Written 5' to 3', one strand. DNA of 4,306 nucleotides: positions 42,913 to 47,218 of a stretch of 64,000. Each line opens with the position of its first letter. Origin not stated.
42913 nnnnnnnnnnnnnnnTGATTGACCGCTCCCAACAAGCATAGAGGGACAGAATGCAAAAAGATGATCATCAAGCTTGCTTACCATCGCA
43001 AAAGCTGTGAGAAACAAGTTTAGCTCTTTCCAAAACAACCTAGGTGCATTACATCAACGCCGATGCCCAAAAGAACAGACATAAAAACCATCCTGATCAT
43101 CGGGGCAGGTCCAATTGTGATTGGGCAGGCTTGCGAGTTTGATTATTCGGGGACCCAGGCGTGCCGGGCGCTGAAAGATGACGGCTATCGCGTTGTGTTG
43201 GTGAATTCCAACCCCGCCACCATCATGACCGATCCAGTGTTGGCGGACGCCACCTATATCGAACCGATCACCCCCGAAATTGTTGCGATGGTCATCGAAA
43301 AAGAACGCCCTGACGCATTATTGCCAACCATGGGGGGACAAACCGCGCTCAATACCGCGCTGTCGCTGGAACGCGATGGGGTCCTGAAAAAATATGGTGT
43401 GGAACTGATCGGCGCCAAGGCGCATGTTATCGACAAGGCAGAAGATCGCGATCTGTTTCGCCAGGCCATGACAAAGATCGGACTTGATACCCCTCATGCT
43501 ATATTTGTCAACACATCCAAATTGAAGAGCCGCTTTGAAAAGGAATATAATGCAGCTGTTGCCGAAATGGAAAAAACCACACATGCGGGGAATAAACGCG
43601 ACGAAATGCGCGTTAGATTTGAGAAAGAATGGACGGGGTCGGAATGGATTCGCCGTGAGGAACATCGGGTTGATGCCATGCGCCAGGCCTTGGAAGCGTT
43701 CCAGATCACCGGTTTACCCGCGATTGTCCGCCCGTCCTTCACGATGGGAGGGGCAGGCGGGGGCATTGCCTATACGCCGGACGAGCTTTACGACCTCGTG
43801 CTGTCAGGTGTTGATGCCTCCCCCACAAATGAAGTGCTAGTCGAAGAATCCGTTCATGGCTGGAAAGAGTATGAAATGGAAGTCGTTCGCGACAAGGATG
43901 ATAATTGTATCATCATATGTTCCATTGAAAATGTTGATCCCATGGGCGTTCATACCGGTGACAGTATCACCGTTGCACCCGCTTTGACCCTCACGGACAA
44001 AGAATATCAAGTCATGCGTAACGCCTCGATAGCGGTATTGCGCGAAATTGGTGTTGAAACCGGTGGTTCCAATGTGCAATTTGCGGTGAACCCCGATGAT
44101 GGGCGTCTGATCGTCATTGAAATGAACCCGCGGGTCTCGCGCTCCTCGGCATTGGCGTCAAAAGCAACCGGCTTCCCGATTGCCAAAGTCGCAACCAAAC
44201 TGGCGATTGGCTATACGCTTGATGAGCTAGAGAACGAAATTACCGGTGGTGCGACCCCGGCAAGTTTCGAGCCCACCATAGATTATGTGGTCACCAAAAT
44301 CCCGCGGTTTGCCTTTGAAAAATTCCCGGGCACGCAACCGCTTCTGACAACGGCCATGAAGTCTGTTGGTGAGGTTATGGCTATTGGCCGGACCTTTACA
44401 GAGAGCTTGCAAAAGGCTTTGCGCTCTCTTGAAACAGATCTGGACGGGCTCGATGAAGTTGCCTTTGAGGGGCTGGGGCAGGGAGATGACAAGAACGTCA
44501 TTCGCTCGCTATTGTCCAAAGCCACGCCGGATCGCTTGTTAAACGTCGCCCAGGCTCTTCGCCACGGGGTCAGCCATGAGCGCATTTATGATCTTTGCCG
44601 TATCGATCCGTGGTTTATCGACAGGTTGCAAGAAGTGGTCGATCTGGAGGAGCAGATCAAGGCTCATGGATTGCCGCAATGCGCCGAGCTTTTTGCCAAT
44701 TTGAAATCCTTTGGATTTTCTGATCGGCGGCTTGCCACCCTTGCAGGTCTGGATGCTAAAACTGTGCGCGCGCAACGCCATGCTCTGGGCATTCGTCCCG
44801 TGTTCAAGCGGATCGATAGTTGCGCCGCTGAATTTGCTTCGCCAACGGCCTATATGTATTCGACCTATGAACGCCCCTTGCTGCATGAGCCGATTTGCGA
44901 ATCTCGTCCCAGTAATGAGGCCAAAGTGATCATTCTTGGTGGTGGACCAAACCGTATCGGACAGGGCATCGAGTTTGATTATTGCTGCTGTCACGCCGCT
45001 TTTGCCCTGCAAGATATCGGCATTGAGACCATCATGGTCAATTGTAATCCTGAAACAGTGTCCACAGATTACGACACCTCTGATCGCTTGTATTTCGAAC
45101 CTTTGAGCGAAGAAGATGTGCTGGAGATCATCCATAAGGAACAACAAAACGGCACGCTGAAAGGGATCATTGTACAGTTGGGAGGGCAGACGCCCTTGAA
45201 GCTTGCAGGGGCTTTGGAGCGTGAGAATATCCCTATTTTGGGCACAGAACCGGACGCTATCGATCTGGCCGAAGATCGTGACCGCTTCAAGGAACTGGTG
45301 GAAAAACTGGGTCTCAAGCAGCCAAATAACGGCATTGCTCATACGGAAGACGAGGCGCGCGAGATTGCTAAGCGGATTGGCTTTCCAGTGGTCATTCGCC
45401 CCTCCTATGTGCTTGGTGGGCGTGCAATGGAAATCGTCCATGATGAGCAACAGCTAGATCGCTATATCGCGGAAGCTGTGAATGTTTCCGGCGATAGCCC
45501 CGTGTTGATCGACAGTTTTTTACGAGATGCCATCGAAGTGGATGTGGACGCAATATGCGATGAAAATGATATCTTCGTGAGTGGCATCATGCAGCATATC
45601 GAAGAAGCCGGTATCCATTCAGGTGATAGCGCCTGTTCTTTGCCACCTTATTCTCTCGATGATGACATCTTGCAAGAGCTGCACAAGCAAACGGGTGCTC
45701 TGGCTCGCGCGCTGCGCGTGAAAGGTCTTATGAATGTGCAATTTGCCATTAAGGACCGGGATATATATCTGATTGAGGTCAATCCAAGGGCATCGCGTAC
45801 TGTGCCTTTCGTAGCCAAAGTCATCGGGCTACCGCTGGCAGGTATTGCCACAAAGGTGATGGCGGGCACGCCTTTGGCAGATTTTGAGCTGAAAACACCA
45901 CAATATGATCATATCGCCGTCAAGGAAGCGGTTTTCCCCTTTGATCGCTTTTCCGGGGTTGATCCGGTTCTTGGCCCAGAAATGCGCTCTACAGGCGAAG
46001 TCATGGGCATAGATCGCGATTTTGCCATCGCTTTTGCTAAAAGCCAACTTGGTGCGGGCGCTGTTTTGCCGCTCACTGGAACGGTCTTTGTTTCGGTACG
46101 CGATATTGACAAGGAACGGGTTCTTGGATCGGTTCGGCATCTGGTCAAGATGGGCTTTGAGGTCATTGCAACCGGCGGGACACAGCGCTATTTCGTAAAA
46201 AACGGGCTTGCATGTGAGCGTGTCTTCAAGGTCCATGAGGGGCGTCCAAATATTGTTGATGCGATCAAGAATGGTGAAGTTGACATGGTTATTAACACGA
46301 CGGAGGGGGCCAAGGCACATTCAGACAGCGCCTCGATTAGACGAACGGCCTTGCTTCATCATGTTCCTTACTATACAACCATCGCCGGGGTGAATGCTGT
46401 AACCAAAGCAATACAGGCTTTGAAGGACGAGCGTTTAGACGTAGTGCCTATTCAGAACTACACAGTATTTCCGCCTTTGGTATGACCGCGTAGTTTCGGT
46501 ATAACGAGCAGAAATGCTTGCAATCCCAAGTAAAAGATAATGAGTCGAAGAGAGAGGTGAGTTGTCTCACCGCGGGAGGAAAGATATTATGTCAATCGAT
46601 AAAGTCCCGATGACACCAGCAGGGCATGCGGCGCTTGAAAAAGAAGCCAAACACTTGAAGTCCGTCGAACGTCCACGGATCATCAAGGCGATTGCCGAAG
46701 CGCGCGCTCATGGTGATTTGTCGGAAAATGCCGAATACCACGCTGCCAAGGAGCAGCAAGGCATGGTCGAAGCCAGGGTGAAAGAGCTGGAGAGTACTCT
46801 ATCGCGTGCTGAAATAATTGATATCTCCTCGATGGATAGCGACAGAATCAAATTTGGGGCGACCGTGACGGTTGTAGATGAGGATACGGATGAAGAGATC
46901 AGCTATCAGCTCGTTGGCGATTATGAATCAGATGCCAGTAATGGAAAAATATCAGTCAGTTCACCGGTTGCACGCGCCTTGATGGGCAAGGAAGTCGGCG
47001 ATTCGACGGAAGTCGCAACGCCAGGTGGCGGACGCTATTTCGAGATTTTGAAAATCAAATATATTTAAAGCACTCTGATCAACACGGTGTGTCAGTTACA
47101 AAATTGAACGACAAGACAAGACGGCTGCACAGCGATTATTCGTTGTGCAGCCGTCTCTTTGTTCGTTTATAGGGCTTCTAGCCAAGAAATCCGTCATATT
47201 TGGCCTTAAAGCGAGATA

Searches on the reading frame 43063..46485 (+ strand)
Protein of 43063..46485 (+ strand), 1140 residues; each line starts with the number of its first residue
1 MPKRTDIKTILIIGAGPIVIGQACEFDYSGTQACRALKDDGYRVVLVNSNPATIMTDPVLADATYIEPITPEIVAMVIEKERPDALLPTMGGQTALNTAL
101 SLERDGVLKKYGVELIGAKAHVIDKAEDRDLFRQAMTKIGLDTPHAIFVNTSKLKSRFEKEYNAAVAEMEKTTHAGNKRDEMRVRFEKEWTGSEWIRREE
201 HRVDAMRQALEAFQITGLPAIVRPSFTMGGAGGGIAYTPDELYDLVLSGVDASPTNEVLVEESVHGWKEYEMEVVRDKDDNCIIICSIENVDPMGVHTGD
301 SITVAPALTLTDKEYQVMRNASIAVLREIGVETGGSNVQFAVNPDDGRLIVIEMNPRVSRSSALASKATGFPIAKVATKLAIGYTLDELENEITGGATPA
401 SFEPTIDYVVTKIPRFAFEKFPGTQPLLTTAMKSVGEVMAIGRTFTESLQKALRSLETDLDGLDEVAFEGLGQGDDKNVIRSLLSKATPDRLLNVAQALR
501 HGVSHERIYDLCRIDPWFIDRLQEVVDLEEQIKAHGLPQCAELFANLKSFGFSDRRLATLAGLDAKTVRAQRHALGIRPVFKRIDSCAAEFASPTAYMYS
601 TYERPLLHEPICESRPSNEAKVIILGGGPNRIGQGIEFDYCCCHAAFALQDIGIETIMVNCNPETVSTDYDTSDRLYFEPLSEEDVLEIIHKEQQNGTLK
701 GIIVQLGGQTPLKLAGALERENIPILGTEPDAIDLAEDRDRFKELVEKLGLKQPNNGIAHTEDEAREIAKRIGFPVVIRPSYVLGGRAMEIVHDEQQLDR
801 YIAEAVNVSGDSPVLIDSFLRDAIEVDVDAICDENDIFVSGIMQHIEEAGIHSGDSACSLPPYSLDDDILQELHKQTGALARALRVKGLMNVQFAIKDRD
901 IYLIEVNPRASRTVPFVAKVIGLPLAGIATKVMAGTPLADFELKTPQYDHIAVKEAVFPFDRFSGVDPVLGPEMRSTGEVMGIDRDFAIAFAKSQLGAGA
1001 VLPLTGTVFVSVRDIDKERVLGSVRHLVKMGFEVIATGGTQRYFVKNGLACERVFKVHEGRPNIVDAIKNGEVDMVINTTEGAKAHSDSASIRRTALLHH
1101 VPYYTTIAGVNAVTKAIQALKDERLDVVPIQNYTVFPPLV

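Call 15: search_protein_families(library=ncbifam, proteins=[window:43063-46485:+], max_evalue=0.00001)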
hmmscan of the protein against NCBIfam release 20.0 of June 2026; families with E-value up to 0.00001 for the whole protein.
window:43063-46485:+ (1140 aa): 36 families (the best 25 are shown)
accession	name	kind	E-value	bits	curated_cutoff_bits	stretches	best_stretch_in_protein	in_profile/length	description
NF003671.0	PRK05294.1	equivalog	0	1711.9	599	1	1-1130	1-1054/1058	carbamoyl-phosphate synthase large subunit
TIGR01369.1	CPSaseII_lrg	equivalog_domain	0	1474.2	1027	2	181-1116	126-1051/1052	carbamoyl-phosphate synthase (glutamine-hydrolyzing) large subunit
NF009402.0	PRK12767.1-1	equivalog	6.6e-27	94.2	218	1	649-916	23-282/329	carbamoyl phosphate synthase-like protein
NF006406.0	PRK08654.1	equivalog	1.7e-26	92.8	739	2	713-938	90-320/499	acetyl-CoA carboxylase biotin carboxylase subunit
NF053643.1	Ddl_archaea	equivalog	1.3e-24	86.9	500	2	649-913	18-275/367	putative pseudomurein biosynthesis ATP-grasp protein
NF009554.0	PRK12999.1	equivalog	1.3e-24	86.2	965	2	713-955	94-342/1147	pyruvate carboxylase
NF006286.0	PRK08462.1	equivalog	3.7e-24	85.4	740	1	719-940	98-325/445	acetyl-CoA carboxylase biotin carboxylase subunit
TIGR01235.1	pyruv_carbox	equivalog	4.8e-24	84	1114.45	2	714-953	91-336/1143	pyruvate carboxylase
TIGR00514.1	accC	equivalog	7.1e-24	84.4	626.5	1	714-938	91-321/449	acetyl-CoA carboxylase biotin carboxylase subunit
NF006367.0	PRK08591.1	subfamily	1.5e-23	83.3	597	2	714-938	91-321/451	acetyl-CoA carboxylase biotin carboxylase subunit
NF005525.0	PRK07178.1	equivalog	9.2e-22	77.3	768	2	200-393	134-326/471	acetyl-CoA carboxylase biotin carboxylase subunit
NF004085.0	PRK05586.1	equivalog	7.3e-20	71.3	723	1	715-938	92-321/448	acetyl-CoA carboxylase biotin carboxylase subunit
NF009471.0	PRK12833.1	equivalog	7.2e-18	64.4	686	1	723-939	103-325/467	acetyl-CoA carboxylase biotin carboxylase subunit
TIGR01205.1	D_ala_D_alaTIGR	subfamily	9.3e-18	64.3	245.65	1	713-908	81-285/318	D-alanine--D-alanine ligase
NF006766.0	PRK09288.1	equivalog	3.4e-17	62.3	339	1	718-913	94-288/396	formate-dependent phosphoribosylglycinamide formyltransferase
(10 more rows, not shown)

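Call 18: find_homologous_proteins(query=window:43063-46485:+, max_evalue=1e-50)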
Query window:43063-46485:+ (1140 aa): 8000 proteins with E <= 1e-50 among 8000 candidates; the best 120 are listed.
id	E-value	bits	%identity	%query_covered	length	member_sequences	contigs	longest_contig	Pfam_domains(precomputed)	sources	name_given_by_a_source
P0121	0.0e+0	2207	85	100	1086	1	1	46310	PF08442.16,PF15632.12,PF13549.12,PF02787.26,PF02222.28,PF08443.17,PF02655.20,PF07478.19,PF25596.2,PF02142.28,PF13535.12,PF02786.23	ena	-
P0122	0.0e+0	2129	84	100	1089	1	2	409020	PF08442.16,PF15632.12,PF13549.12,PF02787.26,PF02222.28,PF08443.17,PF02655.20,PF07478.19,PF25596.2,PF02142.28,PF13535.12,PF02786.23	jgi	jgi:carbamoyl-phosphate synthase large subunit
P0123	0.0e+0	2122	83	100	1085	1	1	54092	PF25596.2,PF02142.28,PF13535.12,PF08442.16,PF15632.12,PF02786.23,PF02787.26,PF02222.28,PF08443.17,PF02655.20,PF07478.19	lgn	-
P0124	0.0e+0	2105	83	100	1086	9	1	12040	PF25596.2,PF02142.28,PF13535.12,PF15632.12,PF02786.23,PF02787.26,PF02222.28,PF08443.17,PF02655.20,PF01071.25,PF07478.19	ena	-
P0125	0.0e+0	2089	82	100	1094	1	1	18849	PF08442.16,PF15632.12,PF13549.12,PF02787.26,PF02222.28,PF08443.17,PF02655.20,PF07478.19,PF25596.2,PF02142.28,PF13535.12,PF02786.23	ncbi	-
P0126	0.0e+0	2086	78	100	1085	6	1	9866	PF25596.2,PF02142.28,PF13535.12,PF15632.12,PF02786.23,PF02787.26,PF02222.28,PF08443.17,PF02655.20,PF07478.19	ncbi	-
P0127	0.0e+0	2049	80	100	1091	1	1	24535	PF25596.2,PF02142.28,PF13535.12,PF15632.12,PF02786.23,PF02787.26,PF02222.28,PF02655.20,PF07478.19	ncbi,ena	-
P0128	0.0e+0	1993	79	98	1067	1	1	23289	PF15632.12,PF13549.12,PF02787.26,PF02222.28,PF08443.17,PF02655.20,PF01071.25,PF07478.19,PF25596.2,PF02142.28,PF13535.12,PF02786.23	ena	-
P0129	0.0e+0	1897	74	99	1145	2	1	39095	PF25596.2,PF02142.28,PF13535.12,PF15632.12,PF02786.23,PF02787.26,PF02222.28,PF02655.20,PF07478.19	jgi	jgi:carbamoyl-phosphate synthase large subunit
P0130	0.0e+0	1892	74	99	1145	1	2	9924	PF25596.2,PF02142.28,PF13535.12,PF15632.12,PF02786.23,PF02787.26,PF02222.28,PF02655.20,PF07478.19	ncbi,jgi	-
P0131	0.0e+0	1890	74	99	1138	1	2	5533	PF25596.2,PF02142.28,PF15632.12,PF02786.23,PF02787.26,PF02222.28,PF02655.20,PF07478.19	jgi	jgi:carbamoyl-phosphate synthase large subunit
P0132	0.0e+0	1890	74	99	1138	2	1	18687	PF25596.2,PF02142.28,PF15632.12,PF02786.23,PF02787.26,PF02222.28,PF02655.20,PF07478.19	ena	-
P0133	0.0e+0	1886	73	100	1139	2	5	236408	PF25596.2,PF02142.28,PF13535.12,PF15632.12,PF02786.23,PF02787.26,PF02222.28,PF02655.20,PF07478.19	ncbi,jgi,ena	-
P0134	0.0e+0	1885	74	99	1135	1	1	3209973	PF25596.2,PF02142.28,PF13535.12,PF15632.12,PF02786.23,PF02787.26,PF02222.28,PF02655.20,PF07478.19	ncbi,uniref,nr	ncbi:carbamoyl-phosphate synthase large subunit [Methyloceanibacter sp. wino2]|uniref:carbamoyl-phos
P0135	0.0e+0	1884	74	99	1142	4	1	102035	PF25596.2,PF02142.28,PF13535.12,PF15632.12,PF02786.23,PF02787.26,PF02222.28,PF02655.20,PF07478.19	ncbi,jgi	-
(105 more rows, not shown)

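Call 19: find_encoding_contigs(protein=P0122, flank=10000, max_places=2)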
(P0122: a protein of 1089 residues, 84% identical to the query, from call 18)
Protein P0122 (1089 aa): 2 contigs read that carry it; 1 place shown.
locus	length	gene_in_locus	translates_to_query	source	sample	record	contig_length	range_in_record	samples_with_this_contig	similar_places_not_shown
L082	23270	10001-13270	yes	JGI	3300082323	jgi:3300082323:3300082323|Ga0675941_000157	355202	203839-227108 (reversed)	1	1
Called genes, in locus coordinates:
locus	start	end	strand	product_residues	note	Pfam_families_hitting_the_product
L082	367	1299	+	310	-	PF00753:Lactamase_B, PF23023:Anti-Pycsar_Apyc1 (weak), PF17778:WHD_BLACT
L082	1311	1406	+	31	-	-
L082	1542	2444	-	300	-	PF00072:Response_reg, PF00990:GGDEF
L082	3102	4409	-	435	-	PF00206:Lyase_1, PF10397:ADSL_C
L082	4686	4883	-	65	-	-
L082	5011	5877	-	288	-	PF01842:ACT (weak), PF00551:Formyl_trans_N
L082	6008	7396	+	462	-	PF00291:PALP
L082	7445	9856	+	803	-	PF03176:MMPL, PF00873:ACR_tran (faint), PF02355:SecD_SecF_C (faint), PF02460:Patched, PF12349:Sterol-sensing, PF03176:MMPL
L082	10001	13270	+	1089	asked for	PF25596:CPSase_L_D1, PF02222:ATP-grasp (weak), PF02786:CPSase_L_D2, PF02787:CPSase_L_D3, PF25596:CPSase_L_D1, PF02222:ATP-grasp, PF02786:CPSase_L_D2, PF02142:MGS, +7 more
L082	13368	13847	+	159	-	PF03449:GreA_GreB_N, PF01272:GreA_GreB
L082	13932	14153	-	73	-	PF01197:Ribosomal_L31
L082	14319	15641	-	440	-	PF00483:NTP_transferase, PF12804:NTP_transf_3, PF24894:Hexapep_GlmU, PF25247:LbH_GLGC (faint), PF25084:LbH_EIF2B (faint)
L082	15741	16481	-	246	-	PF17746:SfsA_N, PF03749:SfsA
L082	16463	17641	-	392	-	PF00155:Aminotran_1_2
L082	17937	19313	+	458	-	PF01435:Peptidase_M48, PF12895:ANAPC3 (faint), PF13432:TPR_16 (faint), PF23914:TPR_CcmH_CycH (weak), PF13428:TPR_14 (faint)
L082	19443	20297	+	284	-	PF18312:ScsC_N (weak), PF13462:Thioredoxin_4, PF13098:Thioredoxin_2 (weak), PF01323:DSBA, PF13743:Thioredoxin_5 (weak)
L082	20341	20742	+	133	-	PF09923:DUF2155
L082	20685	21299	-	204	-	PF03588:Leu_Phe_trans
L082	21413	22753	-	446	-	PF00289:Biotin_carb_N, PF02222:ATP-grasp, PF02655:ATP-grasp_3 (weak), PF02786:CPSase_L_D2, PF07478:Dala_Dala_lig_C, PF02785:Biotin_carb_C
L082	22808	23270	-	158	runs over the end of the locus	PF00364:Biotin_lipoyl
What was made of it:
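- Collinearity with relative L082 stops just left of purB (call 19).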

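Call 20: find_encoding_contigs(protein=P0121, flank=10000, max_places=2)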
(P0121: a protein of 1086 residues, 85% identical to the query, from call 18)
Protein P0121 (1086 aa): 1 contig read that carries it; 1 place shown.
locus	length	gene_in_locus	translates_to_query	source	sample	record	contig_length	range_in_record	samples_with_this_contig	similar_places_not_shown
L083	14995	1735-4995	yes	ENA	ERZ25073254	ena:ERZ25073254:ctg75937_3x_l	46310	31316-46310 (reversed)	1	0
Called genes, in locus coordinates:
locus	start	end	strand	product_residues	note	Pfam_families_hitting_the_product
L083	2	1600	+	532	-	?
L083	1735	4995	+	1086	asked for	PF25596:CPSase_L_D1, PF02786:CPSase_L_D2, PF02787:CPSase_L_D3, PF25596:CPSase_L_D1, PF02222:ATP-grasp, PF02786:CPSase_L_D2, PF07478:Dala_Dala_lig_C, PF02142:MGS, +6 more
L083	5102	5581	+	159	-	PF03449:GreA_GreB_N, PF01272:GreA_GreB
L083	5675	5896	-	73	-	PF01197:Ribosomal_L31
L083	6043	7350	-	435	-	PF00483:NTP_transferase, PF12804:NTP_transf_3, PF25247:LbH_GLGC (faint), PF24894:Hexapep_GlmU, PF25084:LbH_EIF2B (weak)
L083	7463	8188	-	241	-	PF17746:SfsA_N, PF03749:SfsA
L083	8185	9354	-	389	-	PF00155:Aminotran_1_2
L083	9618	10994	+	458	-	PF01435:Peptidase_M48, PF14559:TPR_19 (faint), PF12895:ANAPC3 (faint), PF13428:TPR_14 (faint), PF13432:TPR_16 (faint), PF23914:TPR_CcmH_CycH (weak)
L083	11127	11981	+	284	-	PF18312:ScsC_N (weak), PF13098:Thioredoxin_2 (weak), PF13462:Thioredoxin_4, PF01323:DSBA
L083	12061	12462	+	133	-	PF09923:DUF2155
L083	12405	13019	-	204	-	PF03588:Leu_Phe_trans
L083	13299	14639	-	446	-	PF00289:Biotin_carb_N, PF02222:ATP-grasp, PF02655:ATP-grasp_3 (weak), PF02786:CPSase_L_D2, PF07478:Dala_Dala_lig_C, PF02785:Biotin_carb_C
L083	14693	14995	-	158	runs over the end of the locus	PF00364:Biotin_lipoyl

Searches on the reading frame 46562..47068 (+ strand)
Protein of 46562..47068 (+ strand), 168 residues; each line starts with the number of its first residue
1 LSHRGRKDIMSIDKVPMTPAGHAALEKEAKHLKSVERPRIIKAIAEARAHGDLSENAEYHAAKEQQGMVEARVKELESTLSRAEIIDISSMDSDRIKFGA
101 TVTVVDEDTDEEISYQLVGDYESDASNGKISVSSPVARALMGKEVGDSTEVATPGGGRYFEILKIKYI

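Call 65: search_protein_families(library=pfam, proteins=[window:46562-47068:+], max_evalue=0.001)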
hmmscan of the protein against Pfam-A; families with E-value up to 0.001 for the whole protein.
window:46562-47068:+ (168 aa): 2 families
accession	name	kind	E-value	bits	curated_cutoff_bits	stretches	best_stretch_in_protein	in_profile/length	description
PF03449.20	GreA_GreB_N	-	1.8e-32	111.8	24.5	1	15-85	1-71/71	Transcription elongation factor, N-terminal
PF01272.25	GreA_GreB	-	1.6e-28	98.9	26.9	1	92-167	2-77/77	Transcription elongation factor, GreA/GreB, C-term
